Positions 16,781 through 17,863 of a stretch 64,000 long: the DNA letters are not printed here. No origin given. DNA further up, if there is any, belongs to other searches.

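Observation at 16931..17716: Spo0A orthologue lacking the phospho-acceptor aspartate (G56, codon GGG at 17096-17098)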

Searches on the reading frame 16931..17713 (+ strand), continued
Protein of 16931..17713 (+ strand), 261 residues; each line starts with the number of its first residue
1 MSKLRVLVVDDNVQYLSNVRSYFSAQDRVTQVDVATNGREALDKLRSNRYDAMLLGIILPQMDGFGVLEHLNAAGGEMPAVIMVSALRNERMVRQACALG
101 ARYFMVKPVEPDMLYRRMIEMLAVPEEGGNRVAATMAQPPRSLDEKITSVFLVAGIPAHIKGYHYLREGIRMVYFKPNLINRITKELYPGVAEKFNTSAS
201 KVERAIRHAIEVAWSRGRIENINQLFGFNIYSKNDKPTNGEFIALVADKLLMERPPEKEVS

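Call 11: find_related_loci(query=P0001, collection=genome_contigs, flank=10000)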
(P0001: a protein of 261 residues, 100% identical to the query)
Query P0001 (261 aa) in genome_contigs; peptide patterns used: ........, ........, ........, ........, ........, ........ (x = any residue, [..] = any of these).
600 stretches matched a pattern (row limit reached: there are more); 592 encode a relative of the query (tblastn E <= 1e-3); the best 80 are kept; 80 distinct loci.
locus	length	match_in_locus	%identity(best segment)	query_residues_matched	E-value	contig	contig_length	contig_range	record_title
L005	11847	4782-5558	78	1-259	1e-139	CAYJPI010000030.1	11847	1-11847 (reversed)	MAG TPA_asm: uncultured Oscillospiraceae bacterium isolate ERP123703_co4_25 genome assembly, contig: NODE_3252_length_11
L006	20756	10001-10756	72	1-254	2e-128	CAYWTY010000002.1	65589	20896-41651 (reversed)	MAG TPA_asm: uncultured Oscillospiraceae bacterium isolate SRP294416_co3_778 genome assembly, contig: NODE_306_length_65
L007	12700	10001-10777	70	1-261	5e-124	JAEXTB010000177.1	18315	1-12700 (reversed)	MAG: Bacillota bacterium isolate OH_HBrB_334 k127_2306165, whole genome shotgun sequence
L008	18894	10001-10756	70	1-253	7e-120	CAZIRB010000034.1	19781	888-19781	MAG TPA_asm: uncultured Oscillospiraceae bacterium isolate binchicken_co117_169 genome assembly, contig: NODE_5140_lengt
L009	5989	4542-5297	70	1-253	8e-120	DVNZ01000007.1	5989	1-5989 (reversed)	MAG TPA_asm: Candidatus Aphodomorpha intestinavium isolate ChiGjej2B2-16831 ChiGjej2B2M5__C14597_L5989_SRR6323342, whole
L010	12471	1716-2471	69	1-253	3e-118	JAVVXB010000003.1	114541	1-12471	MAG: Clostridia bacterium isolate CGS10Y3-bin18 NODE_102_length_114541_cov_8.893323, whole genome shotgun sequence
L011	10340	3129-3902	66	1-258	3e-117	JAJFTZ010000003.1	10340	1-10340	MAG: Eubacteriales bacterium isolate bin.350 k141_1183704, whole genome shotgun sequence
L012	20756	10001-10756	67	1-253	6e-115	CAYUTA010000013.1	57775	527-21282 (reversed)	MAG TPA_asm: uncultured Oscillospiraceae bacterium isolate SRP335695_co1_57 genome assembly, contig: NODE_196_length_577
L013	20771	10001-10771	66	1-258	1e-113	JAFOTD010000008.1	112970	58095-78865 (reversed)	MAG: Clostridia bacterium isolate RGIG775 Dairy_cattle_Omasum-6__c65, whole genome shotgun sequence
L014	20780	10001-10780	63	1-261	4e-113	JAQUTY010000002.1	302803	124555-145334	MAG: Eubacteriales bacterium isolate STD2_130 NODE_31_length_302803_cov_8.221772_Sandtown_D2, whole genome shotgun seque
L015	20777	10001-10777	62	1-260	1e-111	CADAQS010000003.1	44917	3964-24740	MAG: uncultured Clostridiales bacterium isolate RUG13539 genome assembly, contig: RUG13539_asm_3, whole genome shotgun s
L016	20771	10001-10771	63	1-258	1e-111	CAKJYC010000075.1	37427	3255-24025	Clostridiales bacterium isolate MAG-R050 genome assembly, contig: k141_334882, whole genome shotgun sequence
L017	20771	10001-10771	64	1-258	1e-110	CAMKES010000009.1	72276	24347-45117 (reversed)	MAG: uncultured Clostridia bacterium isolate SRR12081303_bin.1_metaWRAP_v1.3_MAG genome assembly, contig: ERZ12289767.48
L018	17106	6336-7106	63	1-258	4e-110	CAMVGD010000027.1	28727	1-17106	MAG TPA_asm: uncultured Clostridia bacterium isolate SRR8387719_bin.3_metaWRAP_v1.3_MAG genome assembly, contig: ERZ1420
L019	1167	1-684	72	25-253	1e-119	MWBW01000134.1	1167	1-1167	MAG: Firmicutes bacterium ADurb.Bin248 BWY35_contig000134, whole genome shotgun sequence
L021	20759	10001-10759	64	1-253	4e-109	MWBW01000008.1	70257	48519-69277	MAG: Firmicutes bacterium ADurb.Bin248 BWY35_contig000008, whole genome shotgun sequence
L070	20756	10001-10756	71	1-254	2e-126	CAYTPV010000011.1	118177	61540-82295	MAG TPA_asm: uncultured Oscillospiraceae bacterium isolate binchicken_co104_142 genome assembly, contig: NODE_126_length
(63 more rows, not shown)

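Call 25: find_encoding_contigs(protein=P0003, flank=10000, max_places=3)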
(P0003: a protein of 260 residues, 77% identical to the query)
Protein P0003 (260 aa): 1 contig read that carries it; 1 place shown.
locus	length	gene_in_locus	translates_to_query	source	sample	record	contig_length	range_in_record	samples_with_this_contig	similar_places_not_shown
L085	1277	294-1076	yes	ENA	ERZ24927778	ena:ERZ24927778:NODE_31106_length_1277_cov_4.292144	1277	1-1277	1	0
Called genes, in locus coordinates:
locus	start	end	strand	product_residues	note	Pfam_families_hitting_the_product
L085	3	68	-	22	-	?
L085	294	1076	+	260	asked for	PF00072:Response_reg, PF08769:Spo0A_C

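Call 26: find_encoding_contigs(protein=P0004, flank=10000, max_places=3)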
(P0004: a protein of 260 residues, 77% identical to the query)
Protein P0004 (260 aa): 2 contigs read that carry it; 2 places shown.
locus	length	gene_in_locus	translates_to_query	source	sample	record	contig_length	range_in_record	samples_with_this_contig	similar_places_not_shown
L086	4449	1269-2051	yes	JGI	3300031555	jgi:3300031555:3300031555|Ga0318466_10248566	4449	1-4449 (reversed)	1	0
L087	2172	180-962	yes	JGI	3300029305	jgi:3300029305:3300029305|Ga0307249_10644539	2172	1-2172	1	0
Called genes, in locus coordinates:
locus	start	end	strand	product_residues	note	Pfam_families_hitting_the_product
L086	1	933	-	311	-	?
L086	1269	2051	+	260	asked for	PF00072:Response_reg, PF08769:Spo0A_C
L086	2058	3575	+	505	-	PF01743:PolyA_pol, PF12627:PolyA_pol_RNAbd, PF01966:HD (weak)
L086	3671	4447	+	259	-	?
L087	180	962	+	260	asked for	PF00072:Response_reg, PF08769:Spo0A_C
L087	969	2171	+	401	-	?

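Call 27: find_encoding_contigs(protein=P0005, flank=10000, max_places=3)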
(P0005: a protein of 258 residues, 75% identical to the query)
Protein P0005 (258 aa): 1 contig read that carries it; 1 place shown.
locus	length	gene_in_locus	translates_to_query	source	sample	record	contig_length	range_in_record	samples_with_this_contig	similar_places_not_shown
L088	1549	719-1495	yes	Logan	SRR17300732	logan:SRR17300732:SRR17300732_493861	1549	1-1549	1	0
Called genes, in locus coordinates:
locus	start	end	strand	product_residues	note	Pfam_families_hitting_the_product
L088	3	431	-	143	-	?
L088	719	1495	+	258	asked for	PF00072:Response_reg, PF08769:Spo0A_C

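Call 28: find_encoding_contigs(protein=P0010, flank=10000, max_places=3)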
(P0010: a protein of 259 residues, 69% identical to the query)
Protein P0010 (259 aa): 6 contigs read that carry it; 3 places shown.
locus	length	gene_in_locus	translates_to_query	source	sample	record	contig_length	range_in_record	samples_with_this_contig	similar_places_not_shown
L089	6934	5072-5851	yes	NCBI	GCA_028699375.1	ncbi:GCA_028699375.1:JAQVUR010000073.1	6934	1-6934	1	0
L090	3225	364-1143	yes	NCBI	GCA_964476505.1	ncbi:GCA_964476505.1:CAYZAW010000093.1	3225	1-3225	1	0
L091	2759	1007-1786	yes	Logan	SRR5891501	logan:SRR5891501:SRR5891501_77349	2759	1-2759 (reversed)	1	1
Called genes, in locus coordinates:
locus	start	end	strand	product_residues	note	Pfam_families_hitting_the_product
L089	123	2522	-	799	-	PF01588:tRNA_bind, PF03483:B3_4, PF03484:B5, PF17759:tRNA_synthFbeta, PF03147:FDX-ACB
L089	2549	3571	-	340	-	PF02912:Phe_tRNA-synt_N, PF01409:tRNA-synt_2d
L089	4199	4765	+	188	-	-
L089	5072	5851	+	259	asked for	PF00072:Response_reg, PF08769:Spo0A_C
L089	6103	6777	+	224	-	PF05175:MTS, PF06325:PrmA, PF13489:Methyltransf_23 (faint), PF13847:Methyltransf_31, PF13649:Methyltransf_25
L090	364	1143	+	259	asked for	PF00072:Response_reg, PF08769:Spo0A_C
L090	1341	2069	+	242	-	PF05175:MTS, PF06325:PrmA (weak), PF13847:Methyltransf_31, PF13649:Methyltransf_25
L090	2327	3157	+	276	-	PF00590:TP_methylase, PF23016:RsmI_C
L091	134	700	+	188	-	-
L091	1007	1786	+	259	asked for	PF00072:Response_reg, PF08769:Spo0A_C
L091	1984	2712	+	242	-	PF05175:MTS, PF06325:PrmA (weak), PF13847:Methyltransf_31, PF13649:Methyltransf_25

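Call 38: find_encoding_contigs(protein=P0074, flank=10000, max_places=2)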
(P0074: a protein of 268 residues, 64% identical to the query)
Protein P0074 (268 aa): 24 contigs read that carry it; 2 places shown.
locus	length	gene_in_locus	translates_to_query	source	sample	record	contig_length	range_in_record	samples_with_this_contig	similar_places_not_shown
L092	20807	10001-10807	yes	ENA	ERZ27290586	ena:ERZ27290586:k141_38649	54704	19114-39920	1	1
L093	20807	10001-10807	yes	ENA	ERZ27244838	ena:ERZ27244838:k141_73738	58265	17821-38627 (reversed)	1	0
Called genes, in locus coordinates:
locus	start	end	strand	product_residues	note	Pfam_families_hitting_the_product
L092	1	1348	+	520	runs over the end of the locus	PF13646:HEAT_2 (weak), PF01555:N6_N4_Mtase (faint), PF01170:UPF0020, PF05175:MTS, PF13649:Methyltransf_25, PF13847:Methyltransf_31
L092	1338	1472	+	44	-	-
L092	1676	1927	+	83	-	PF21645:FakA-like_M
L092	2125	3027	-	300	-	PF00561:Abhydrolase_1, PF12146:Hydrolase_4, PF12697:Abhydrolase_6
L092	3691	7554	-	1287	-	PF02687:FtsX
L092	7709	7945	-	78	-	PF08282:Hydrolase_3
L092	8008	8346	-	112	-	PF08282:Hydrolase_3 (weak)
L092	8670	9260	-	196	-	PF12822:ECF_trnsprt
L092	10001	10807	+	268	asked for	PF00072:Response_reg, PF08769:Spo0A_C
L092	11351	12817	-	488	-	-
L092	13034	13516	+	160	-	PF00293:NUDIX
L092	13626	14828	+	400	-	-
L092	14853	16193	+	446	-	PF18073:Zn_ribbon_LapB, PF13481:AAA_25, PF03796:DnaB_C (faint), PF06745:ATPase, PF23442:DUF7125, PF13191:AAA_16 (faint), PF05362:Lon_C (faint), PF13541:ChlI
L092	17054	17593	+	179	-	PF12844:HTH_19, PF13443:HTH_26 (weak), PF13560:HTH_31, PF01381:HTH_3, PF02311:AraC_binding (weak), PF07883:Cupin_2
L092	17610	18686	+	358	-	PF00005:ABC_tran, PF08402:TOBE_2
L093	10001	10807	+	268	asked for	PF00072:Response_reg, PF08769:Spo0A_C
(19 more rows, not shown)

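Call 39: find_encoding_contigs(protein=P0009, flank=10000, max_places=2)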
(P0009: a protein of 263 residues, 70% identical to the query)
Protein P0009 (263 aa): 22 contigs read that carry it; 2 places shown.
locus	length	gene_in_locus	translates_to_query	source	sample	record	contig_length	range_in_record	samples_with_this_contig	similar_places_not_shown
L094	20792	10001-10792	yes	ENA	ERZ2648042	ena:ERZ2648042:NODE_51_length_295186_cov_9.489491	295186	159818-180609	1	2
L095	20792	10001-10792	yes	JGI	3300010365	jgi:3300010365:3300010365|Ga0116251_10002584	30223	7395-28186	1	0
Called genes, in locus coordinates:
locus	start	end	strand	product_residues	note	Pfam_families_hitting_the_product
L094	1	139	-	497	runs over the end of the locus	PF02386:TrkH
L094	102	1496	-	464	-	PF00070:Pyr_redox (faint), PF01488:Shikimate_DH (faint), PF02254:TrkA_N, PF02558:ApbA (faint), PF13241:NAD_binding_7 (weak), PF02080:TrkA_C, PF02254:TrkA_N, PF02080:TrkA_C, +6 more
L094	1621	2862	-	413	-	PF13542:HTH_Tnp_ISL3, PF01610:DDE_Tnp_ISL3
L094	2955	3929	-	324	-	PF21948:LplA-B_cat, PF03099:BPL_LplA_LipB (weak), PF10437:Lip_prot_lig_C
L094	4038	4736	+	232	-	-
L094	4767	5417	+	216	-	PF13483:Lactamase_B_3, PF12706:Lactamase_B_2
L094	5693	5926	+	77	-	-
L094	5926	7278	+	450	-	PF04466:Terminase_3, PF03237:Terminase_6N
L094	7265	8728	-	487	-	PF03816:LytR_cpsA_psr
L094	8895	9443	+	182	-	PF01966:HD (weak)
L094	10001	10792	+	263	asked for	PF00072:Response_reg, PF08769:Spo0A_C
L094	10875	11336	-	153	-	PF01243:PNPOx_N, PF12900:Pyridox_ox_2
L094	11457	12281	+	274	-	PF07934:OGG_N, PF00730:HhH-GPD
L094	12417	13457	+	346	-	PF08240:ADH_N, PF16912:Glu_dehyd_C, PF00107:ADH_zinc_N, PF13602:ADH_zinc_N_2 (weak)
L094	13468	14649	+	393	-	PF00155:Aminotran_1_2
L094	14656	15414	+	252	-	PF02353:CMAS (weak), PF03848:TehB (weak), PF05175:MTS (weak), PF13489:Methyltransf_23, PF13847:Methyltransf_31, PF08241:Methyltransf_11, PF08242:Methyltransf_12, PF13649:Methyltransf_25, +3 more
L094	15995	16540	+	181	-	PF14277:DUF4364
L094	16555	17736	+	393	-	PF03990:DUF348 (faint), PF07501:G5, PF06725:3D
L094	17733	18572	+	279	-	PF00398:RrnaAD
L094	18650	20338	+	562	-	PF03485:Arg_tRNA_synt_N, PF00750:tRNA-synt_1d, PF05746:DALR_1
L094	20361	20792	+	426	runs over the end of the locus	PF02403:Seryl_tRNA_N, PF00587:tRNA-synt_2b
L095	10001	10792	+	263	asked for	PF00072:Response_reg, PF08769:Spo0A_C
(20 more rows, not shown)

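Call 54: predict_structure(alignment_id=A1)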
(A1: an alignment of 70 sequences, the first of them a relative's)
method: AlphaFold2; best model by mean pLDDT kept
length: 261 residues; sequences in the alignment: 70
mean_pLDDT: 89.5   pTM: 0.53
mean pLDDT of the five models: 89.5, 87.4, 87.1, 86.7, 85.2
residues with pLDDT >= 90: 187; 70-90: 51; 50-70: 8; < 50: 15
segments of 3 or more residues with pLDDT < 50: 127-137, 258-261
pLDDT, mean of each block of 10 residues (from residue 1): 93 98 98 98 97 97 96 89 91 89 93 96 69 49 88 92 97 96 97 98 97 87 82 88 93 64 39
secondary structure, 60 per line:
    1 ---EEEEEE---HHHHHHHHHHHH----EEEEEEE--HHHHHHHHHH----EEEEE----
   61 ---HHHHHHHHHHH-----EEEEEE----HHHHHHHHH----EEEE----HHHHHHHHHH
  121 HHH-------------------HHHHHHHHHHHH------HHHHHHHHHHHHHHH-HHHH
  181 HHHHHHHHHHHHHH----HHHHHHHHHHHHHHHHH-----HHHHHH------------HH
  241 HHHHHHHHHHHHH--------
elements in order: E4-9 H13-24 E29-35 H38-47 E52-56 H64-74 E80-85 H90-98 E103-106 H111-123 H143-154 H161-175 H177-194 H199-215 H221-226 H239-253

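Call 57: find_related_loci(query=A2, collection=metagenome_contigs, flank=10000)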
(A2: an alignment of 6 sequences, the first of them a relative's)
Query A2 (261 aa) in metagenome_contigs; peptide patterns used: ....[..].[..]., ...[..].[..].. (x = any residue, [..] = any of these).
531 stretches matched a pattern; 248 encode a relative of the query (tblastn E <= 1e-3); the best 80 are kept; 80 distinct loci.
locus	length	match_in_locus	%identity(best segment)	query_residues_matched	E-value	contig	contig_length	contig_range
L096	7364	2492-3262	71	1-258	1e-127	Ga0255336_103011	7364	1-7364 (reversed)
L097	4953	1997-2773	70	1-261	1e-127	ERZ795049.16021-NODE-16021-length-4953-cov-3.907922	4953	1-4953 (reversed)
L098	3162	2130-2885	70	1-253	2e-123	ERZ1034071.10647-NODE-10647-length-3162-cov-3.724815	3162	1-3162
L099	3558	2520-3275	70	1-253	2e-122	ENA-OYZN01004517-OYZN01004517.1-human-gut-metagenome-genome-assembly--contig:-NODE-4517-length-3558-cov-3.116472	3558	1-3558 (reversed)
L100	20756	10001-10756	70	1-253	1e-119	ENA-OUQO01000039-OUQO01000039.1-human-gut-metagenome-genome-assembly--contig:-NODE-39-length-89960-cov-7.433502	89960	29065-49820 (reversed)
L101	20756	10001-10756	70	1-253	1e-119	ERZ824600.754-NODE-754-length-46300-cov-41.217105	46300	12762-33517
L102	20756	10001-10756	70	1-253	1e-119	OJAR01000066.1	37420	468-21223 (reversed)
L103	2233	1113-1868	70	1-253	2e-125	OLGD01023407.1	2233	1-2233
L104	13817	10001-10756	69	1-253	6e-118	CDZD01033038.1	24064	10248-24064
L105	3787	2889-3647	70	1-253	1e-119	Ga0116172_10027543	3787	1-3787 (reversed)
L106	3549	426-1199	67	1-259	5e-120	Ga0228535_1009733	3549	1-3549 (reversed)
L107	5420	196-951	70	1-253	6e-117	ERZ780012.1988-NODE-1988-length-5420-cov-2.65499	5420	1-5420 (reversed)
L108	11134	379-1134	68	1-253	3e-116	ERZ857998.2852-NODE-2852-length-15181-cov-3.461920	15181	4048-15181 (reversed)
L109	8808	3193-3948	68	1-253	5e-116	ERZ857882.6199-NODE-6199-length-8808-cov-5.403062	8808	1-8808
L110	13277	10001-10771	66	1-258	4e-115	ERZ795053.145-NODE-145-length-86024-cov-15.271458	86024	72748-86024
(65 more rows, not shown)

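Call 68: list_cluster_members(proteins=[P0002, P0010, P0074, P0096, P0089, P0062])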
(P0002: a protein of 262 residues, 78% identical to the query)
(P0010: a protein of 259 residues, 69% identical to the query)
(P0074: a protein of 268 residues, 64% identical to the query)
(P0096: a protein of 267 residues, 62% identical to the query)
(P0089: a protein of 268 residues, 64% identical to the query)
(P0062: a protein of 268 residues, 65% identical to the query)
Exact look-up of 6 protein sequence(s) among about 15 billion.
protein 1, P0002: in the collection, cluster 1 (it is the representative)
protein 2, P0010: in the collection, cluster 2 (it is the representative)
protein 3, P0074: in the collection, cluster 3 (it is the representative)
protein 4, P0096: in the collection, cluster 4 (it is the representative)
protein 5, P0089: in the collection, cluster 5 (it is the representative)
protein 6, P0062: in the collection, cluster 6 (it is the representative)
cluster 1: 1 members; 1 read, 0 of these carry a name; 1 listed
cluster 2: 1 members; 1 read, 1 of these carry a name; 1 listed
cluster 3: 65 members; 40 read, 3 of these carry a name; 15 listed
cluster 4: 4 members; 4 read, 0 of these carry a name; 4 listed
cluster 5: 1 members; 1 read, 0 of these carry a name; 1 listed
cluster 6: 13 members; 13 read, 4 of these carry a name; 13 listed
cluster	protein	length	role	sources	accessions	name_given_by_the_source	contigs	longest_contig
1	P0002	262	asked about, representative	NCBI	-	-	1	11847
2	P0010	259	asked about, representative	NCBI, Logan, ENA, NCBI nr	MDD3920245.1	MAG: sporulation transcription factor Spo0A [Eubacteriales bacterium] | sporulation transcription factor Spo0A [Eubacteriales bacterium]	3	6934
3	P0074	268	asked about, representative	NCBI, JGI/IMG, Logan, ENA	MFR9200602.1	MAG: sporulation transcription factor Spo0A [Candidatus Gastranaerophilaceae bacterium]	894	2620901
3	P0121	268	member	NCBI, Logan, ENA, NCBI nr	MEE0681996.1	MAG: sporulation transcription factor Spo0A [Christensenellales bacterium] | sporulation transcription factor Spo0A [Christensenellales bacterium]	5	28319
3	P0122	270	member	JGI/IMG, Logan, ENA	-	two-component system response regulator (stage 0 sporulation protein A)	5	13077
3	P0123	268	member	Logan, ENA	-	-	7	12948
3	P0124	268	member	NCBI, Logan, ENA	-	-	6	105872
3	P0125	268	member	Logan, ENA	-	-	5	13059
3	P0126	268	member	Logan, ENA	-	-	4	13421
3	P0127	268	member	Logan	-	-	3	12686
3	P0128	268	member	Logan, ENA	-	-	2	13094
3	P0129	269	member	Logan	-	-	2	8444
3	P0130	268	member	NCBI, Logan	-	-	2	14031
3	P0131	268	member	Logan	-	-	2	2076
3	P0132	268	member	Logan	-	-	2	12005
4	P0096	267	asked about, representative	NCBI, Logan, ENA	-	-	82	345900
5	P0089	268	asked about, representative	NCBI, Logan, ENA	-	-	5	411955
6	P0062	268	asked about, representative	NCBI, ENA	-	-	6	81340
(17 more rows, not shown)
